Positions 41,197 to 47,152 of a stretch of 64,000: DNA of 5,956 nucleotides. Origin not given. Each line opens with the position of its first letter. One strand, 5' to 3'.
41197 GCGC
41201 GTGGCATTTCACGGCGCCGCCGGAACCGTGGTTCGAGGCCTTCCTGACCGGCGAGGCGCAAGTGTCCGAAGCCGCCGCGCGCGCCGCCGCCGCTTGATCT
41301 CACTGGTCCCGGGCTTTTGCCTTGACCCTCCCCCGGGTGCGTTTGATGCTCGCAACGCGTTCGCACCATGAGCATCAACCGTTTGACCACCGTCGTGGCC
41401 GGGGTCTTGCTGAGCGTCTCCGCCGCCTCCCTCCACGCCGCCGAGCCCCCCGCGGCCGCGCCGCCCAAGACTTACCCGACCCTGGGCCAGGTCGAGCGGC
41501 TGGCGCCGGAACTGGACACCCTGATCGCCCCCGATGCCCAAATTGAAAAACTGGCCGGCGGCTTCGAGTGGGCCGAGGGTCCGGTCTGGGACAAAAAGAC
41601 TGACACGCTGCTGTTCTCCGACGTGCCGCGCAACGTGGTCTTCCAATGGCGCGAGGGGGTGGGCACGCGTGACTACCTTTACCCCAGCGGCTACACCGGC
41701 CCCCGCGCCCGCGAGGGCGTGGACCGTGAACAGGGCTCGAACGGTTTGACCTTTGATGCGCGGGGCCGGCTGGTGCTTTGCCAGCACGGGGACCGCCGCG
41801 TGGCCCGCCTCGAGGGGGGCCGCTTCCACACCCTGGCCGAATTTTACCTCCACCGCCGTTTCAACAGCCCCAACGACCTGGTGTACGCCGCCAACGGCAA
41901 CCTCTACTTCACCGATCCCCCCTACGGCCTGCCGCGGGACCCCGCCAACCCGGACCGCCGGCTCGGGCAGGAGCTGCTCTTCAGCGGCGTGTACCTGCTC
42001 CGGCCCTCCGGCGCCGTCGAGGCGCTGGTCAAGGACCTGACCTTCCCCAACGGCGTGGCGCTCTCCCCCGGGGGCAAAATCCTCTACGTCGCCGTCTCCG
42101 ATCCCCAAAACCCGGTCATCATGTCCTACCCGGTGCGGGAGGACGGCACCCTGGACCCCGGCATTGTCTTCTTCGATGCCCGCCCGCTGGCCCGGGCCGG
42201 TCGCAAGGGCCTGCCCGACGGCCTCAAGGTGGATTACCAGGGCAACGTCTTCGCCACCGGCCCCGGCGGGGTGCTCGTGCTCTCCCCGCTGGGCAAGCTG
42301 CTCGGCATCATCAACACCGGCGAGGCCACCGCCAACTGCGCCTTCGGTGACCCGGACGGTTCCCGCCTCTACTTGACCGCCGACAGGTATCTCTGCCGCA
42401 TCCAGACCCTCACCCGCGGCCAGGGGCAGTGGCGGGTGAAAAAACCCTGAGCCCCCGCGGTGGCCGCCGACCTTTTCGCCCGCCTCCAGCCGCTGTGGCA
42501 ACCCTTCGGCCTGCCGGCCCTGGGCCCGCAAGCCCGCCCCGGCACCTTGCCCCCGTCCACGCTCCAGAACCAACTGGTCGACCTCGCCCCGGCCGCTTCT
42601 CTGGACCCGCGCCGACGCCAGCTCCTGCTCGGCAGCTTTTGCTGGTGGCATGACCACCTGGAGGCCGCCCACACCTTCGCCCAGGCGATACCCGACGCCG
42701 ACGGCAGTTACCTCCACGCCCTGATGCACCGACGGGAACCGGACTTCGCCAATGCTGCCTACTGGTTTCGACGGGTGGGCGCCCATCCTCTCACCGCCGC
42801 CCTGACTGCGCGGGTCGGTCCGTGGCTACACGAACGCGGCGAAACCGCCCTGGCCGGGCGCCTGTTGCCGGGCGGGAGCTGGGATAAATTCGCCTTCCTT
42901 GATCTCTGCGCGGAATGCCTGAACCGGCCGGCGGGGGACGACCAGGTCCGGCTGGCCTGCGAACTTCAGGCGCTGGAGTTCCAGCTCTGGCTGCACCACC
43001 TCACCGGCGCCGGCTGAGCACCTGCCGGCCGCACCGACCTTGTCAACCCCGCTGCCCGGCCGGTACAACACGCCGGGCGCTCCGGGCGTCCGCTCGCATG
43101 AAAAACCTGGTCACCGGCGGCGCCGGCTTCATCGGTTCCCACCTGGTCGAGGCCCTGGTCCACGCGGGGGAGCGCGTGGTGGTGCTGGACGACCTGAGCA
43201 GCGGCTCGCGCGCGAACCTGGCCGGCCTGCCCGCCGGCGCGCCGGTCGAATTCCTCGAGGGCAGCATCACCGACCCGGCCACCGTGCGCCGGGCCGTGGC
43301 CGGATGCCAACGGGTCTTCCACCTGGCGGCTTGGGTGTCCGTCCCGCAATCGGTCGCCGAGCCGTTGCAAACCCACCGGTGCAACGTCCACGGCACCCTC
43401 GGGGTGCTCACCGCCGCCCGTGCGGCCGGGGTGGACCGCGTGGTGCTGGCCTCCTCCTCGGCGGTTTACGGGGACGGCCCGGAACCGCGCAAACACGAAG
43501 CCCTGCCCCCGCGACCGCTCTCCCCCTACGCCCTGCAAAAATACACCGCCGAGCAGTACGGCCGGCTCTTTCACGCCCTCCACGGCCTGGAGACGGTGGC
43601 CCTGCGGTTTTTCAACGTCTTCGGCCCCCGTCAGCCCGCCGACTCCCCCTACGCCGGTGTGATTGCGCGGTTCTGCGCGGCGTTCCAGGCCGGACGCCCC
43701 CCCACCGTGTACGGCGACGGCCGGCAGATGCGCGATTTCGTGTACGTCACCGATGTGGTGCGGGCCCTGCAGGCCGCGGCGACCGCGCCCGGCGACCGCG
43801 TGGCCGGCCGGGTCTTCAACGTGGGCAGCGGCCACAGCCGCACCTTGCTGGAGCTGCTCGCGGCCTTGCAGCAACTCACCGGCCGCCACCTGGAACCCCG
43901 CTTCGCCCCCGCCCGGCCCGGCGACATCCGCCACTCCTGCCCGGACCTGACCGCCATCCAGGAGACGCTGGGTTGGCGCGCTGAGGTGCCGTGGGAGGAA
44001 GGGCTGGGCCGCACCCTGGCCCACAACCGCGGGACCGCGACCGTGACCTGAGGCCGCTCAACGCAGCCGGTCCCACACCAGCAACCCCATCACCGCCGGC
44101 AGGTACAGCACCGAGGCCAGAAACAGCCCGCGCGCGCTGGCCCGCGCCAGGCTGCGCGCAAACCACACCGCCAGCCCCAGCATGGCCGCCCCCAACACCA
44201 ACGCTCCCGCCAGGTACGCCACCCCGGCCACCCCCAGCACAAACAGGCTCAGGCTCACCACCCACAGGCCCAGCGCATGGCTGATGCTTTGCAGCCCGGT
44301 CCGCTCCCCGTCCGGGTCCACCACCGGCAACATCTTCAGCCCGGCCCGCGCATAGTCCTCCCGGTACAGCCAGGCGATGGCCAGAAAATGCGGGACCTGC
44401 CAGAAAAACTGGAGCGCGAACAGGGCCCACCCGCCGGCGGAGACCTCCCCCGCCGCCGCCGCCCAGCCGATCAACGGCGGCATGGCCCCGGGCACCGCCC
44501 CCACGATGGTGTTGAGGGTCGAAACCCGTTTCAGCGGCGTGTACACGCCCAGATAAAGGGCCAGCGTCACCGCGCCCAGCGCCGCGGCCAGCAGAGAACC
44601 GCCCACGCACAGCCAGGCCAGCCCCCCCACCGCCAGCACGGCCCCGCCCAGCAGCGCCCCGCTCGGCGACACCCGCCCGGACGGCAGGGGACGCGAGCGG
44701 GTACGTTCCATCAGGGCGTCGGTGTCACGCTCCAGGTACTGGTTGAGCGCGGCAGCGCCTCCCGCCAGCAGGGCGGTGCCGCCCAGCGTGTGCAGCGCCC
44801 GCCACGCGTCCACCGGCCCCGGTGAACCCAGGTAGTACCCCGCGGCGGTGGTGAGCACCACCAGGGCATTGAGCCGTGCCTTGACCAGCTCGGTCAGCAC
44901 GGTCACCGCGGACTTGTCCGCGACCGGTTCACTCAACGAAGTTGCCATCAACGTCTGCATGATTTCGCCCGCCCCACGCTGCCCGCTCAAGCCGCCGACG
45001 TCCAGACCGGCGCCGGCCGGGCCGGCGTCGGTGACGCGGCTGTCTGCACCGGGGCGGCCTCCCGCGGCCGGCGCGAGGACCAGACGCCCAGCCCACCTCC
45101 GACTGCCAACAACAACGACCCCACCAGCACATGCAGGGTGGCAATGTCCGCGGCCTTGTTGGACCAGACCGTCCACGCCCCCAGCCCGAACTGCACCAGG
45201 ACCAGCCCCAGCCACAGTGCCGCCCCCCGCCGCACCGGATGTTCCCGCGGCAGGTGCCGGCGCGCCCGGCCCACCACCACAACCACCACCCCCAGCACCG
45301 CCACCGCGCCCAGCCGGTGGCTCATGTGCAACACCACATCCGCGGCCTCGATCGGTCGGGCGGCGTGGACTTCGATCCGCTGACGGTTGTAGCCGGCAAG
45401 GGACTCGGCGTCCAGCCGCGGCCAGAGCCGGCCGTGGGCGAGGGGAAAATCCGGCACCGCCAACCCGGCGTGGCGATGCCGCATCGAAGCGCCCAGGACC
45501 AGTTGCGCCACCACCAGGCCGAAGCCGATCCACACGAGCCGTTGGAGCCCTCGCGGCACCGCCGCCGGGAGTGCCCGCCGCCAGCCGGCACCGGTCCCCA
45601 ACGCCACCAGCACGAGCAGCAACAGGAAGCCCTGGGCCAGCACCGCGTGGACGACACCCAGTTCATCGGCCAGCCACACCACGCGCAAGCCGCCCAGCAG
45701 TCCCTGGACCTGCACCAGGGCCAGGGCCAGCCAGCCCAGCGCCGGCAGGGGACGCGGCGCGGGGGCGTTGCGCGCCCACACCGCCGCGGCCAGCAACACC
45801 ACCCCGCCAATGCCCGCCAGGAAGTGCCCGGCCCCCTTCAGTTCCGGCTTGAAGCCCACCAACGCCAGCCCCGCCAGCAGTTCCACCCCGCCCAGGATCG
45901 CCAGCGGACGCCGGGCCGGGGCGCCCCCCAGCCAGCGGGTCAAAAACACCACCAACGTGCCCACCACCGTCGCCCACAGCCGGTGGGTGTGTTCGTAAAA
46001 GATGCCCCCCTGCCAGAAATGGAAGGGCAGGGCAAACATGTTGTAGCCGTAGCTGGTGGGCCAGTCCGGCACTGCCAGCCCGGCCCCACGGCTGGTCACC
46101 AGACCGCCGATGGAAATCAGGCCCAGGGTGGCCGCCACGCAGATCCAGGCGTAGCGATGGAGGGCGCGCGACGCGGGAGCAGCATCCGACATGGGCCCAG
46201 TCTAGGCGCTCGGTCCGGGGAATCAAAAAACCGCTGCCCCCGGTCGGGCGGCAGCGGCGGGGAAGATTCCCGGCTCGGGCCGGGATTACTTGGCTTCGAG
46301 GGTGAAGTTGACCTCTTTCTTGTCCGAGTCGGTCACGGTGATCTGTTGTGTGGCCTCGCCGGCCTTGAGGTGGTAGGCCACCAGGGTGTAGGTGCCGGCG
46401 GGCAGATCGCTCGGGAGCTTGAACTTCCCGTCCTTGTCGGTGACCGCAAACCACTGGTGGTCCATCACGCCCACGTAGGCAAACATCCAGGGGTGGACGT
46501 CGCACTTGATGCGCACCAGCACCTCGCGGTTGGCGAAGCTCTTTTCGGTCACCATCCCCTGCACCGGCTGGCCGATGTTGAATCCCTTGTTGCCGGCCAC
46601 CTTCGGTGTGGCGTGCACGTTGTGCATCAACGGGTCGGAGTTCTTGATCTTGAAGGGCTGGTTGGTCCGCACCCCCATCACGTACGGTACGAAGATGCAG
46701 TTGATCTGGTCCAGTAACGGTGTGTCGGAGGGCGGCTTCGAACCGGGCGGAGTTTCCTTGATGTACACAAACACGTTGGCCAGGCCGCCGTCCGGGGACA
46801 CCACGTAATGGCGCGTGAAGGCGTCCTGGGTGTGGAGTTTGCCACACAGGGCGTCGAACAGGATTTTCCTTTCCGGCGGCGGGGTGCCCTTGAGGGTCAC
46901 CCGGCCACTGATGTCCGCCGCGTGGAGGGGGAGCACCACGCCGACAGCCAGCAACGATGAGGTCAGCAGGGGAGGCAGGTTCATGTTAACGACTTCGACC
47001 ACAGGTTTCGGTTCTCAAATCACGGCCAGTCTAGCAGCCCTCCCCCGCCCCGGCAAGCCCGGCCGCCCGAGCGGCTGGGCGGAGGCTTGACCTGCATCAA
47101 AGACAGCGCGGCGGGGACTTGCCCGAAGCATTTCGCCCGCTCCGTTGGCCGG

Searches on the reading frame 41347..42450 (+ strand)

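Call 6: search_protein_families(library=pfam, proteins=[window:41347-42450:+], max_evalue=0.001)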
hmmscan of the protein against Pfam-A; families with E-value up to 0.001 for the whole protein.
window:41347-42450:+ (367 aa): 1 family
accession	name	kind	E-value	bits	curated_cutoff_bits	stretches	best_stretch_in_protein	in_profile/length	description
PF08450.18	SGL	-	3.1e-40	138.7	26.3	1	75-345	1-244/246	SMP-30/Gluconolactonase/LRE-like region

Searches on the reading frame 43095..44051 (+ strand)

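Call 6: search_protein_families(library=pfam, proteins=[window:43095-44051:+], max_evalue=0.001)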
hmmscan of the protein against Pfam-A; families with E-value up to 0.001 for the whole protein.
window:43095-44051:+ (318 aa): 10 families
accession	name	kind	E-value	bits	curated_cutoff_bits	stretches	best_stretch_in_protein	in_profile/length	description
PF01370.27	Epimerase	-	1.1e-64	218.6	20.9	1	5-244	2-240/240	NAD dependent epimerase/dehydratase family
PF16363.11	GDP_Man_Dehyd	-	1e-56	193.3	27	1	5-305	1-330/332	GDP-mannose 4,6 dehydratase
PF01073.25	3Beta_HSD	-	2e-25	89.8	22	1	5-230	1-230/280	3-beta hydroxysteroid dehydrogenase/isomerase family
PF02719.21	Polysacc_synt_2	-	9e-14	51.8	20.2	1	5-266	2-256/293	Polysaccharide biosynthesis protein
PF13460.12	NAD_binding_10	-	6.9e-13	49.3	27.2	1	8-155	1-130/184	NAD(P)H-binding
PF04321.23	RmlD_sub_bind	-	5.2e-10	39.3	27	1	2-177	1-153/287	RmlD substrate binding domain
PF07993.18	NAD_binding_4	-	9.7e-10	38.5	20.1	1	61-224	79-257/258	Male sterility protein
PF08659.16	KR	-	6.1e-06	26.7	22.6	1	5-123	4-138/180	KR domain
PF05368.20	NmrA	-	4.4e-05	23.6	27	1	5-120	6-106/298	NmrA-like family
PF00106.31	adh_short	-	6.4e-05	22.9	26.6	1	5-73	4-73/195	short chain dehydrogenase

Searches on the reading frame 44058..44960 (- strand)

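Call 6: search_protein_families(library=pfam, proteins=[window:44058-44960:-], max_evalue=0.001)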
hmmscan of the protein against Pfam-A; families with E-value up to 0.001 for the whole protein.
window:44058-44960:- (300 aa): 1 family
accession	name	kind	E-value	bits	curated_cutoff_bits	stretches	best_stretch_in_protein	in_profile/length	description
PF01040.23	UbiA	-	4.7e-59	200.1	34.2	1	34-280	1-244/250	UbiA prenyltransferase family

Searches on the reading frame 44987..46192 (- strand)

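Call 6: search_protein_families(library=pfam, proteins=[window:44987-46192:-], max_evalue=0.001)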
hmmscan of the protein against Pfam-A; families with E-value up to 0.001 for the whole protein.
window:44987-46192:- (401 aa): 1 family
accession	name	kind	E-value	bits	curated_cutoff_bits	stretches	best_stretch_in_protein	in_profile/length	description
PF02628.20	COX15-CtaA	-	5.8e-32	111.4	29.9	1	125-364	84-320/322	Cytochrome oxidase assembly protein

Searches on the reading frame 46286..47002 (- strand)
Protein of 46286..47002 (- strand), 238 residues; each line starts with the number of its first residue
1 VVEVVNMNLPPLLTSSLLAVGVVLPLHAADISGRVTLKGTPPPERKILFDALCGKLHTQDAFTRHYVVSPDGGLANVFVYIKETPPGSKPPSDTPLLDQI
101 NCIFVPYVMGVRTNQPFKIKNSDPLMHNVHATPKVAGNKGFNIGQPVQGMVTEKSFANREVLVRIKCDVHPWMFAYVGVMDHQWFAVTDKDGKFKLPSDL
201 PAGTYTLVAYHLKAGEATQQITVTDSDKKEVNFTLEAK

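Call 3: search_protein_families(library=pfam, proteins=[window:46286-47002:-], max_evalue=1)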
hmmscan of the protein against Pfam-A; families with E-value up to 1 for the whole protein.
window:46286-47002:- (238 aa): 10 families
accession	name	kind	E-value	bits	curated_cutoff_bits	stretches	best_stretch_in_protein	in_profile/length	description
PF13620.12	CarboxypepD_reg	-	1.3e-08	35.5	32.3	1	184-236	30-82/82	Carboxypeptidase regulatory-like domain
PF13715.12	CarbopepD_reg_2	-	4.3e-08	33.5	32.2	1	173-237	15-78/88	CarboxypepD_reg-like domain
PF14686.12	fn3_3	-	0.00048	20.3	24.4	1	181-229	24-73/75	Polysaccharide lyase family 4, domain II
PF09430.16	EMC7_beta-sandw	-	0.01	16.5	26.6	1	182-229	19-65/122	ER membrane protein complex subunit 7, beta-sandwich domain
PF23193.1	NOMO_3rd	-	0.015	15.8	27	1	186-221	62-95/120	NOMO third transthyretin-like domain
PF20598.4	DUF6795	-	0.028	15.2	27.4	1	186-230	33-73/103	Domain of unknown function (DUF6795)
PF17802.7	SpaA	-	0.045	14.4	23.1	1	186-231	36-85/91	Prealbumin-like fold domain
PF21226.3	MalQ_N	-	0.13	13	24.1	1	192-223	59-89/91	MalQ N-terminal beta sandwich domain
PF16371.11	MetallophosN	-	0.18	12.5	35.6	1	177-200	13-36/77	N terminal of Calcineurin-like phosphoesterase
PF15470.12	DUF4637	-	0.24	11.7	27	1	44-67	17-40/43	C17orf50 C-terminal zinc-binding domain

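Call 4: search_protein_families(library=ncbifam, proteins=[window:46286-47002:-], max_evalue=1)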
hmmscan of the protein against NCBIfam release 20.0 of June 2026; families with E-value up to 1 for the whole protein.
window:46286-47002:- (238 aa): 1 family
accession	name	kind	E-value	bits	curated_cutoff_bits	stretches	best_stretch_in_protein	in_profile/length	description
NF052345.1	S_layer_anammox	exception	0.0044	14.4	1400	1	185-237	1341-1393/1596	Kustd1514 family S-layer glycoprotein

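Call 47: find_related_loci(query=window:46286-47002:-, collection=metagenome_contigs, flank=8000)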
Query window:46286-47002:- (238 aa) in metagenome_contigs; peptide patterns used: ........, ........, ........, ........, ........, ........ (x = any residue, [..] = any of these).
600 stretches matched a pattern (row limit reached: there are more); 592 encode a relative of the query (tblastn E <= 1e-3); the best 80 are kept; 80 distinct loci.
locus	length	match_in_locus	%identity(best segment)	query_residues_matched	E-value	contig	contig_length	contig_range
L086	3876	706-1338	77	30-238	2e-112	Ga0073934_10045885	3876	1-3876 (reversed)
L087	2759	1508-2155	74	25-238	3e-113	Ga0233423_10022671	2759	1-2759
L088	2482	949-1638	60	15-238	2e-93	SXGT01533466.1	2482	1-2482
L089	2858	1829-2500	56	14-237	4e-82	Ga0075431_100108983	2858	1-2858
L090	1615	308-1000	58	2-236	7e-85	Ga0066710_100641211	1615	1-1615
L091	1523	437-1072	58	28-238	1e-83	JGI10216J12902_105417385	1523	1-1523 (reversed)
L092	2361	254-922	56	14-236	4e-81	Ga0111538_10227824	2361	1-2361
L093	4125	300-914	57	28-236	1e-73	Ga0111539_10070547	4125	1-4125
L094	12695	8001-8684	55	2-236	6e-74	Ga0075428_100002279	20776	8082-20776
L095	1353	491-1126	56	22-235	2e-77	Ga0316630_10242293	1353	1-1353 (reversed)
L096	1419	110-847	52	3-238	8e-77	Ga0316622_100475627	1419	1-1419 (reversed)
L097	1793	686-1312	57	28-236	2e-75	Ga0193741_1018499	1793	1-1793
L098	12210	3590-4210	56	28-236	1e-71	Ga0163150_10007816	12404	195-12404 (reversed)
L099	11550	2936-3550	54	33-237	8e-71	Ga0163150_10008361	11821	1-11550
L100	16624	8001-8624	56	31-238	2e-75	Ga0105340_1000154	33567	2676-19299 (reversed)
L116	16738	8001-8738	44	1-238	2e-60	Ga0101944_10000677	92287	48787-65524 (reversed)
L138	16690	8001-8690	45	12-238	3e-54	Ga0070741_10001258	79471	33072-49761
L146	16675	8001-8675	45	17-238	2e-53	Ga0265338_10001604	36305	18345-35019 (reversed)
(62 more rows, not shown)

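Call 74: search_protein_families(library=pfam, proteins=[L094:2710-5622:+, L094:6134-7402:+, L094:7354-7893:+, L138:6967-7566:+, L138:5198-6979:-, L116:4606-6816:+, L116:6783-7955:+, L146:6256-7224:+, L146:7313-7792:+], max_evalue=0.0001)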
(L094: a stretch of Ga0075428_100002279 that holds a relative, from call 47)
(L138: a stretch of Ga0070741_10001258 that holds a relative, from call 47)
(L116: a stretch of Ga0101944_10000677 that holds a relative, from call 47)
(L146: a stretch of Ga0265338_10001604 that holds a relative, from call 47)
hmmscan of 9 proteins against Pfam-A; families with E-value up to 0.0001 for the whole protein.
L094:2710-5622:+ (970 aa): 3 families
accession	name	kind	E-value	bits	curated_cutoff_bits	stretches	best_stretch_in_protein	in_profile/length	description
PF02347.22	GDC-P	-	1.9e-197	656.8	26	2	33-457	1-429/429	Glycine cleavage system P-protein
PF21478.3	GcvP2_C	-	2.2e-57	192.7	27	1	794-912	1-122/122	Glycine dehydrogenase, C-terminal domain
PF01212.27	Beta_elim_lyase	-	1.9e-07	31.2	27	1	558-729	29-206/288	Beta-eliminating lyase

L094:6134-7402:+ (422 aa): 2 families
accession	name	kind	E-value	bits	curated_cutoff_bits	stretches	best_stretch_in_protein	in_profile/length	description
PF00926.24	DHBP_synthase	-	1e-86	289.8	26.4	1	33-223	2-191/191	3,4-dihydroxy-2-butanone 4-phosphate synthase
PF00925.25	GTP_cyclohydro2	-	1.1e-75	253.2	23.3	1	236-398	5-165/165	GTP cyclohydrolase II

L094:7354-7893:+ (179 aa): 1 family
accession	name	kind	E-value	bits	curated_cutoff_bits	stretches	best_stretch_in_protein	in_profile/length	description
PF00885.24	DMRL_synthase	-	6.4e-40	136.7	26.7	1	33-169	2-137/139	6,7-dimethyl-8-ribityllumazine synthase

L138:6967-7566:+ (199 aa): 0 families

L138:5198-6979:- (593 aa): 3 families
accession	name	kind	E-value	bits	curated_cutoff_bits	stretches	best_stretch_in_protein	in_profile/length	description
PF00437.27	T2SSE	-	2.8e-138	461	24.9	1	177-560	2-369/370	Type II/IV secretion system protein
PF05157.20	MshEN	-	1.1e-15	57.7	23.1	1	63-139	1-78/90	MshEN domain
PF13191.12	AAA_16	-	9.4e-05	23.4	32.6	0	309-414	14-111/167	AAA ATPase domain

L116:4606-6816:+ (736 aa): 1 family
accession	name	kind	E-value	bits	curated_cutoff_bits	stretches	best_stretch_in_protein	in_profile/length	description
PF07090.17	GATase1_like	-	5e-06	26.7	27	1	389-551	87-245/247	Putative glutamine amidotransferase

L116:6783-7955:+ (390 aa): 0 families

L146:6256-7224:+ (322 aa): 2 families
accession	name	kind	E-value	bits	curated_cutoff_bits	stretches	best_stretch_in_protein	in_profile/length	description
PF00034.26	Cytochrom_C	-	8.8e-24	85.1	21.3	2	217-314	2-90/90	Cytochrome c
PF13442.11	Cytochrome_CBB3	-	1.1e-20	74.1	27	2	216-310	3-68/68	Cytochrome C oxidase, cbb3-type, subunit III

L146:7313-7792:+ (159 aa): 1 family
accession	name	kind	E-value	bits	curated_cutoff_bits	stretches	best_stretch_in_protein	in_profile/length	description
PF00885.24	DMRL_synthase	-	7.2e-40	136.6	26.7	1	19-154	3-138/139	6,7-dimethyl-8-ribityllumazine synthase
